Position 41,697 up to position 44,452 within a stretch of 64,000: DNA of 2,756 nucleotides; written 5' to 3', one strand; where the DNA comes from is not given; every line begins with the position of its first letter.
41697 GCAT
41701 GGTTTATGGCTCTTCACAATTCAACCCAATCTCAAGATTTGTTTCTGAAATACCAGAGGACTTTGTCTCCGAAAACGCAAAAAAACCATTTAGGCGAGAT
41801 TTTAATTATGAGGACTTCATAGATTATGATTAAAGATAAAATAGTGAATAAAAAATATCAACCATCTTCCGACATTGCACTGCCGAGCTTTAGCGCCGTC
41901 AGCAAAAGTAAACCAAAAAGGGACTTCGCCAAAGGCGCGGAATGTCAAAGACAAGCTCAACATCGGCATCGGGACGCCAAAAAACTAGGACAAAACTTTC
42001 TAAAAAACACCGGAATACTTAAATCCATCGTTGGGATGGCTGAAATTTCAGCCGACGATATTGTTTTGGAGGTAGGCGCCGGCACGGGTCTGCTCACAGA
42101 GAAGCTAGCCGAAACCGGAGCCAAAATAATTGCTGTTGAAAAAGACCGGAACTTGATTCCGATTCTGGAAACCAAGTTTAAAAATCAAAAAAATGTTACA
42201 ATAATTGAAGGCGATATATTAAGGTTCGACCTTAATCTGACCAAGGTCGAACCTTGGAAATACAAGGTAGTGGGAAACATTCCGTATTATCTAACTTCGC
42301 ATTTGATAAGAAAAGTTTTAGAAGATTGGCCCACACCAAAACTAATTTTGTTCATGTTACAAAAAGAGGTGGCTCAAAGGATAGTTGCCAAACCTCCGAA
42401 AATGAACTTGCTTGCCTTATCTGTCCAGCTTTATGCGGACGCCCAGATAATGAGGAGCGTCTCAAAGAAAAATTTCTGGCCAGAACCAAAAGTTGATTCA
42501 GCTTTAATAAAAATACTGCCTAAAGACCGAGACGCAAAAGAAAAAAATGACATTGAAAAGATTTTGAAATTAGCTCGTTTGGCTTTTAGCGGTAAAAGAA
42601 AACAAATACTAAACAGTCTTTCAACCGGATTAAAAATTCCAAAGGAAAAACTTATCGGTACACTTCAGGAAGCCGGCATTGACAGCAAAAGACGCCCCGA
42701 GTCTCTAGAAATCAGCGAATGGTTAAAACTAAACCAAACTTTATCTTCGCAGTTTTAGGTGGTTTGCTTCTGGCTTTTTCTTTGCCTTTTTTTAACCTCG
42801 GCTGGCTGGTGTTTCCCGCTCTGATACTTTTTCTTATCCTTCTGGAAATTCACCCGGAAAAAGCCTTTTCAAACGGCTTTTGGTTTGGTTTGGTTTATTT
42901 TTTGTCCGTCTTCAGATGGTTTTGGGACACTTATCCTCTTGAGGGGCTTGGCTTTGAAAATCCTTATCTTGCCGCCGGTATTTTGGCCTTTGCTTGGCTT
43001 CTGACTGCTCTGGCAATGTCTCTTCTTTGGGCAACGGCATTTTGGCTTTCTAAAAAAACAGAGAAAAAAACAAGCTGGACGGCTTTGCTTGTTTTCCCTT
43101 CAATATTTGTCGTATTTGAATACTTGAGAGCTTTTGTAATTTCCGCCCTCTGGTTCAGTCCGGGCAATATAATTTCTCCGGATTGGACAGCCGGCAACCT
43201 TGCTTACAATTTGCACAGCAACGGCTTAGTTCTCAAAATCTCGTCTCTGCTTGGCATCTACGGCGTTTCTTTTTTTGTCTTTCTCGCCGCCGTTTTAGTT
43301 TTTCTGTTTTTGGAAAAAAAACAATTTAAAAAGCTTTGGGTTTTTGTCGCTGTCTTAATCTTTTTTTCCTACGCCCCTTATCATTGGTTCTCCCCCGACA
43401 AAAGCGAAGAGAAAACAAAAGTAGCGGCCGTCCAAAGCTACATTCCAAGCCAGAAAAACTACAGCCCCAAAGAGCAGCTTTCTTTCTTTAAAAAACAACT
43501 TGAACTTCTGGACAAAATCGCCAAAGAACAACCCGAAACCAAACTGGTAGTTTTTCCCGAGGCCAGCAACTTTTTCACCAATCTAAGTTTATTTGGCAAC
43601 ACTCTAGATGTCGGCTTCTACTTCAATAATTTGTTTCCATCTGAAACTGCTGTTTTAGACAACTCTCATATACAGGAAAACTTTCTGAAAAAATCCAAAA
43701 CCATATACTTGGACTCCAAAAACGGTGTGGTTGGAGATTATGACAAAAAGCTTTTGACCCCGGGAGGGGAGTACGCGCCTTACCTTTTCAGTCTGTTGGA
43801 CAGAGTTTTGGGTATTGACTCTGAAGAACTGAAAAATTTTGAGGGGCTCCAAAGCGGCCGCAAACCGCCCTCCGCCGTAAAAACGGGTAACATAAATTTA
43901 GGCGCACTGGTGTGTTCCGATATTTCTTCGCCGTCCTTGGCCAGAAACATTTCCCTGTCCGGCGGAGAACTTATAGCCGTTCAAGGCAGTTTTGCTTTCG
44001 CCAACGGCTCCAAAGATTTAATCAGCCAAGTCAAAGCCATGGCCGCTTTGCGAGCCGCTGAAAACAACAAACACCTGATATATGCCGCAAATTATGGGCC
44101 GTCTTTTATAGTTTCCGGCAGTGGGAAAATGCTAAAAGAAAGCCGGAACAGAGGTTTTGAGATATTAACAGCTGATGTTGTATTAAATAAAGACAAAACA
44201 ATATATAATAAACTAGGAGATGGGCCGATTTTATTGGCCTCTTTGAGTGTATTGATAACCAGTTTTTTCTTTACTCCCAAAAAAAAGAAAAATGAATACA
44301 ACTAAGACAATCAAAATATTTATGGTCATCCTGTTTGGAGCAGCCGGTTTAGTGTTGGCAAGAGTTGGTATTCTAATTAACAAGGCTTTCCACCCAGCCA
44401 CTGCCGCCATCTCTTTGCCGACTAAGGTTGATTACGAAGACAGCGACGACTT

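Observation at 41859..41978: Full-length MITE copy forms the 5' end of the rsmA/ksgA ORF, giving a repeat-encoded N-terminal extension or non-ATG start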

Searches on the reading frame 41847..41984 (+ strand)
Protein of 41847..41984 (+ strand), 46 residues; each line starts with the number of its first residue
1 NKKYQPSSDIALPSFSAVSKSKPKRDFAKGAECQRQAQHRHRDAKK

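Call 55: search_protein_representatives(protein=window:41847-41984:+)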
Query: 46 residues. Proteins with E-value up to 0.001 (for the whole library): 0; up to 1e-10: 0; up to 1e-30: 0. The best 0 are listed.
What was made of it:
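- A search with the 46-aa peptide against 1.84 billion representatives found nothing (call 55), so no wider use of this exact peptide is evident. It has no homologs among 1.84 billion representatives (call 55).
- Tried and rejected: HMMER search of 1.84 billion representatives with the 46-aa peptide gave 0 hits (call 55).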

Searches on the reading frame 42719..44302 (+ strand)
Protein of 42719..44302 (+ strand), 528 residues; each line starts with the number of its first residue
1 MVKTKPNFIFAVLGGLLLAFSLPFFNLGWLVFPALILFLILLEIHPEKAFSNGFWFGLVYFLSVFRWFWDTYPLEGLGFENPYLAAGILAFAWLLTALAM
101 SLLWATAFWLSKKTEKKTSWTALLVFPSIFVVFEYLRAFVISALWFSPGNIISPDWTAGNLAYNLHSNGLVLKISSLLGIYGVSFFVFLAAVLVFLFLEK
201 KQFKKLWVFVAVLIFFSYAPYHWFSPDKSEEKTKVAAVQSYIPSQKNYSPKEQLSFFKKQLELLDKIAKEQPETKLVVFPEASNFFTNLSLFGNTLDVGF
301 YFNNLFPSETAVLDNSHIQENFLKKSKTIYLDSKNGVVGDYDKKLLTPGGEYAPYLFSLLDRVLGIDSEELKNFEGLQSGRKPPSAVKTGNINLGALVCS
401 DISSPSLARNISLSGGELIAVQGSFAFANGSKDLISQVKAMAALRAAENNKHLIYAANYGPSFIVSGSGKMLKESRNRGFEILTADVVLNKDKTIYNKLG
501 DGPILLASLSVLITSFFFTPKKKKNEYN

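Call 52: search_protein_families(library=pfam, proteins=[window:42719-44302:+])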
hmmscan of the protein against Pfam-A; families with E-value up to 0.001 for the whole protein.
window:42719-44302:+ (528 aa): 2 families
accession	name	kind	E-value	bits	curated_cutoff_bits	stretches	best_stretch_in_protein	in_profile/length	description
PF20154.4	LNT_N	-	5.3e-15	56.4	27.1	1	15-193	2-159/159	Apolipoprotein N-acyltransferase N-terminal domain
PF00795.27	CN_hydrolase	-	2.6e-12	47.1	23.2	1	329-490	96-249/256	Carbon-nitrogen hydrolase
